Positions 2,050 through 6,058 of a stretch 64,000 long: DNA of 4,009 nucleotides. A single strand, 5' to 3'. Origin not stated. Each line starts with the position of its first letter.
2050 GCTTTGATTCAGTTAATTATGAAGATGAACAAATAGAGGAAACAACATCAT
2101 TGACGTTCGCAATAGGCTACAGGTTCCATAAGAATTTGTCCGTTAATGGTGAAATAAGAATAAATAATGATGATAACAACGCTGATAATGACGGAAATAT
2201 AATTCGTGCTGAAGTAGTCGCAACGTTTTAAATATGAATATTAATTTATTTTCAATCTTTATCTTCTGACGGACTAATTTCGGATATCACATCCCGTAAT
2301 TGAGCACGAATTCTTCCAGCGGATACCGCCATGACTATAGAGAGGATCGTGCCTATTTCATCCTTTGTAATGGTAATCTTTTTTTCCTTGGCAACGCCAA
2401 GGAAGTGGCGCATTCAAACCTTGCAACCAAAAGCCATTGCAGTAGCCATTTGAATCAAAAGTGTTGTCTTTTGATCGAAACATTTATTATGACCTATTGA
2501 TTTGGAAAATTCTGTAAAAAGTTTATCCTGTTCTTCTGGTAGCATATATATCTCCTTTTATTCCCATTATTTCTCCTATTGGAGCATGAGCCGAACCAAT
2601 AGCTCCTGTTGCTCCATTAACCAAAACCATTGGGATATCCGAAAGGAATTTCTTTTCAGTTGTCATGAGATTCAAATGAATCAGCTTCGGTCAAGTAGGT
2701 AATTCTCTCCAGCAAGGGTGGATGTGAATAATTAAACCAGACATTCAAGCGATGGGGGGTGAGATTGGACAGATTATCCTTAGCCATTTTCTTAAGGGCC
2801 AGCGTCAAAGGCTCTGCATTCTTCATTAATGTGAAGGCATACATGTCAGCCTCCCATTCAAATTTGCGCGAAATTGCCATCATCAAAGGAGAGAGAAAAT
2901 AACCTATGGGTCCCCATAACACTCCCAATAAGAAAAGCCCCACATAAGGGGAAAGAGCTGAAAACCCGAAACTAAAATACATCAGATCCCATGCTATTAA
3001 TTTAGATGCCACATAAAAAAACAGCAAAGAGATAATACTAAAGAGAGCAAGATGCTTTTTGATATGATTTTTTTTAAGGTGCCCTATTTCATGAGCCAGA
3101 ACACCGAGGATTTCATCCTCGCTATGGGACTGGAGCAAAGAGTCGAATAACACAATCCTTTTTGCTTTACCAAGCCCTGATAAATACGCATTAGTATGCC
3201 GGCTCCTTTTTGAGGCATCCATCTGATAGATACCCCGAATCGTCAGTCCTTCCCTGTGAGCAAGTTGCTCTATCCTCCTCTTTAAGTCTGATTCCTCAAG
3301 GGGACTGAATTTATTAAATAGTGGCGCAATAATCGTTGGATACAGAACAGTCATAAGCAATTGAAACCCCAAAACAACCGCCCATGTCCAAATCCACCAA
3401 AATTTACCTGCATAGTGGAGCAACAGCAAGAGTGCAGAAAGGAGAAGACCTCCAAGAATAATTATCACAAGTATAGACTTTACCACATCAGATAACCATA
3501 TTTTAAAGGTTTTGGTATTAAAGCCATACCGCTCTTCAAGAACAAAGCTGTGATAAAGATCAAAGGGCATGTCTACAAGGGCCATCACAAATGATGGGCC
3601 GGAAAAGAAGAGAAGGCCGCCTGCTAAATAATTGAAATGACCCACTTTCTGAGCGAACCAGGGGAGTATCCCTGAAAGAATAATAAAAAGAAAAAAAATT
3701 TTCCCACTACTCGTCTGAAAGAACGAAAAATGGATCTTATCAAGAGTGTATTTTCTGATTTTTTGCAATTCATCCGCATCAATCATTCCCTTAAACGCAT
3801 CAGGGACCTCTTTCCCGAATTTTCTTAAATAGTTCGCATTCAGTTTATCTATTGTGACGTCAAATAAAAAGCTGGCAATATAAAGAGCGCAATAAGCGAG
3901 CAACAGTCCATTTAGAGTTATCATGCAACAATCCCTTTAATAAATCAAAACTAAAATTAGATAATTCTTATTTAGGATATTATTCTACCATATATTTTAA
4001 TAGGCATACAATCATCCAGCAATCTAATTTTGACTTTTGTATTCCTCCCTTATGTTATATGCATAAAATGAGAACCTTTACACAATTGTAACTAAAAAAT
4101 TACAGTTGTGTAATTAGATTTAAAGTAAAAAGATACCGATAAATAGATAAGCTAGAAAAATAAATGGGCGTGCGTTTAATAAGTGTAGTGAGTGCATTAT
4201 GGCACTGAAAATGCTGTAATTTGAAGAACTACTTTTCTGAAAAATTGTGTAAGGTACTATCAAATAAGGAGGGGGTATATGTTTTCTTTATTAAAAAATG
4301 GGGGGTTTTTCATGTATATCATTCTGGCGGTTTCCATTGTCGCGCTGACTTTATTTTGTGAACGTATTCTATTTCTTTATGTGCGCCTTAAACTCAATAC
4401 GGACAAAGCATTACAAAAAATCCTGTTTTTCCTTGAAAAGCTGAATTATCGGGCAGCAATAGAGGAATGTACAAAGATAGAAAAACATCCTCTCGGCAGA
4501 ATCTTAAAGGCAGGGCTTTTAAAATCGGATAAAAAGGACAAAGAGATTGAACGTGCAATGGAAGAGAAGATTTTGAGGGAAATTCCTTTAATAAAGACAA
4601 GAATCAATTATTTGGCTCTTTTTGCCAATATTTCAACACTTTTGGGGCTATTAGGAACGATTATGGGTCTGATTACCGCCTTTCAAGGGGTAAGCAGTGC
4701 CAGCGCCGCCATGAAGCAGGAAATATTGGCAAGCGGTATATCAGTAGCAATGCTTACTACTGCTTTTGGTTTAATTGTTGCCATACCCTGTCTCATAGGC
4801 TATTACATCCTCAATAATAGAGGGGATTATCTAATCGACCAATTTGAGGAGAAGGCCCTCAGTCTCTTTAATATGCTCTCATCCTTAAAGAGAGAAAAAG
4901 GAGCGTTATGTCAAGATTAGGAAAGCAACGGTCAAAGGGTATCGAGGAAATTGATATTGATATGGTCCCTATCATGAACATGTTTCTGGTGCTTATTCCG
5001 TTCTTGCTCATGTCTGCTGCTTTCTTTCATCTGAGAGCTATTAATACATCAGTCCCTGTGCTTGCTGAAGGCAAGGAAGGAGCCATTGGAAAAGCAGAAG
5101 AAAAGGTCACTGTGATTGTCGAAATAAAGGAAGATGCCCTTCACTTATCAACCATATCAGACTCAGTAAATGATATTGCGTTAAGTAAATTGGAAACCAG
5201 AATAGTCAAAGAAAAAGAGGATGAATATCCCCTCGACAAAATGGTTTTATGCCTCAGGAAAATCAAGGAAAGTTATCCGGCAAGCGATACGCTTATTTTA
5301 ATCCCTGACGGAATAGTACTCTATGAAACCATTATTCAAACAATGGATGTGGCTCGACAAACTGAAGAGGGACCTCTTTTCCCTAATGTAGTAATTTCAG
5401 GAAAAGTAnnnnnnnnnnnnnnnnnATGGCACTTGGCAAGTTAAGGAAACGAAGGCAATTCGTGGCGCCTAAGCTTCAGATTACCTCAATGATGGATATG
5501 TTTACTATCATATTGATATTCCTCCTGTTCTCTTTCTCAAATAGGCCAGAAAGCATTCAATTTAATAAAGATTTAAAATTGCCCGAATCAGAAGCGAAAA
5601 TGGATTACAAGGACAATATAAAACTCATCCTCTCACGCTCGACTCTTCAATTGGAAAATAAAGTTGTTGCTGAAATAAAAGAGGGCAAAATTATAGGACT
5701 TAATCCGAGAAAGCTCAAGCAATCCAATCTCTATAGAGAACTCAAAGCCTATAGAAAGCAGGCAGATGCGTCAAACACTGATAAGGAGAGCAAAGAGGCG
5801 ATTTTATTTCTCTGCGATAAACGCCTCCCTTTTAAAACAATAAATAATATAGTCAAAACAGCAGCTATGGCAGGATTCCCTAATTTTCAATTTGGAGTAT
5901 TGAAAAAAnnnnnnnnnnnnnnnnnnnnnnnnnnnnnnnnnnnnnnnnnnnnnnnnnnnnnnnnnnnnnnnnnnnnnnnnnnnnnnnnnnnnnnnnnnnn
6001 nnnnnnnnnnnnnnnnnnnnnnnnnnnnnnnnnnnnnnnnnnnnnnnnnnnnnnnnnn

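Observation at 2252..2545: Candidate selenoprotein of the CMD/AhpD family: UGA at the redox-Cys position plus SECIS-like hairpin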

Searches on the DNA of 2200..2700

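Call 69: search_rna_families(source=window, start=2200, end=2700, threshold=evalue, max_evalue=10)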
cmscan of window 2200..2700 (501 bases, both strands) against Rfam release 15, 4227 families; matches with E-value up to 10: 1.
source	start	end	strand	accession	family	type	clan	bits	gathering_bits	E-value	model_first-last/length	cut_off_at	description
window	2557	2586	+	RF01727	SAM-SAH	Cis-reg; riboswitch;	-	11.2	40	8.4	1-49/49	no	SAM/SAH riboswitch aptamer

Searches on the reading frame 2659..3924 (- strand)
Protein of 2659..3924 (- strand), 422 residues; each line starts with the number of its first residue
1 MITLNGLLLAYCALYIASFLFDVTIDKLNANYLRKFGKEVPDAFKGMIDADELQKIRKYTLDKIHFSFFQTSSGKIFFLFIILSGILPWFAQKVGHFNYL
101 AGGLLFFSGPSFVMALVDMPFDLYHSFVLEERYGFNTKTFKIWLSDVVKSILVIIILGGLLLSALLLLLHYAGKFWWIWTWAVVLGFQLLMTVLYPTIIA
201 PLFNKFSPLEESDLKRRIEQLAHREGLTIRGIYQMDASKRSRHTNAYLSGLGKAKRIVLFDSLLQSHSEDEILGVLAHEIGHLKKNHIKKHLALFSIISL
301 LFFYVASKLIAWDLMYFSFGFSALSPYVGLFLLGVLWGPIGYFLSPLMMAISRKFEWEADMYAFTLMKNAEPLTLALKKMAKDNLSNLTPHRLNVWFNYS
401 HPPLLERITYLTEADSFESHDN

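Call 35: search_protein_families(library=pfam, proteins=[window:2659-3924:-], max_evalue=0.00001)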
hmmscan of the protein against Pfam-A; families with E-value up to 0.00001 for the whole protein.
window:2659-3924:- (422 aa): 2 families
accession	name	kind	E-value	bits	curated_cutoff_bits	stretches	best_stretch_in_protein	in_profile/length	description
PF16491.10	Peptidase_M48_N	-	1.2e-50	172.3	27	1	33-205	5-179/179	CAAX prenyl protease N-terminal, five membrane helices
PF01435.24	Peptidase_M48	-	4.3e-35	121.7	20.3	1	208-413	1-184/186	Peptidase family M48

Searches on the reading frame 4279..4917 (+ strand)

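Call 35: search_protein_families(library=pfam, proteins=[window:4279-4917:+], max_evalue=0.00001)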
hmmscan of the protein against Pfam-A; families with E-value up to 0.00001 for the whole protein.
window:4279-4917:+ (213 aa): 1 family
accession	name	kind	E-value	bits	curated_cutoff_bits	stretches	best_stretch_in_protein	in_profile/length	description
PF01618.21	MotA_ExbB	-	3.9e-30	104.7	22.9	1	69-190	3-126/127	MotA/TolQ/ExbB proton channel family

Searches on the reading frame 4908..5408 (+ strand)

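Call 35: search_protein_families(library=pfam, proteins=[window:4908-5408:+], max_evalue=0.00001)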
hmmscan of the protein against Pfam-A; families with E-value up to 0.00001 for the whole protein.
window:4908-5408:+ (167 aa): 1 family
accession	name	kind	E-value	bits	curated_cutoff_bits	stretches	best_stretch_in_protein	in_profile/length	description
PF02472.21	ExbD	-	5.3e-12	46.3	25.4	1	14-151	5-115/128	Biopolymer transport protein ExbD/TolR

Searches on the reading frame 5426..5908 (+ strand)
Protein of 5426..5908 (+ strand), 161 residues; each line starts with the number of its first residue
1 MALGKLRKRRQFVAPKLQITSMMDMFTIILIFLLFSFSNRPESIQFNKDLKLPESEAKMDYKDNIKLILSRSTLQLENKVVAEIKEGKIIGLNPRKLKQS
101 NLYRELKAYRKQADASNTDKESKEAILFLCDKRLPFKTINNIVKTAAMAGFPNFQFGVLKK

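Call 35: search_protein_families(library=pfam, proteins=[window:5426-5908:+], max_evalue=0.00001)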
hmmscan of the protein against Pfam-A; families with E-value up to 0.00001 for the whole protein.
window:5426-5908:+ (161 aa): 1 family
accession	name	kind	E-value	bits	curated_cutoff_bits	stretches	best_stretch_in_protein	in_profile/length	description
PF02472.21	ExbD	-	2e-10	41.3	25.4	1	15-158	6-125/128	Biopolymer transport protein ExbD/TolR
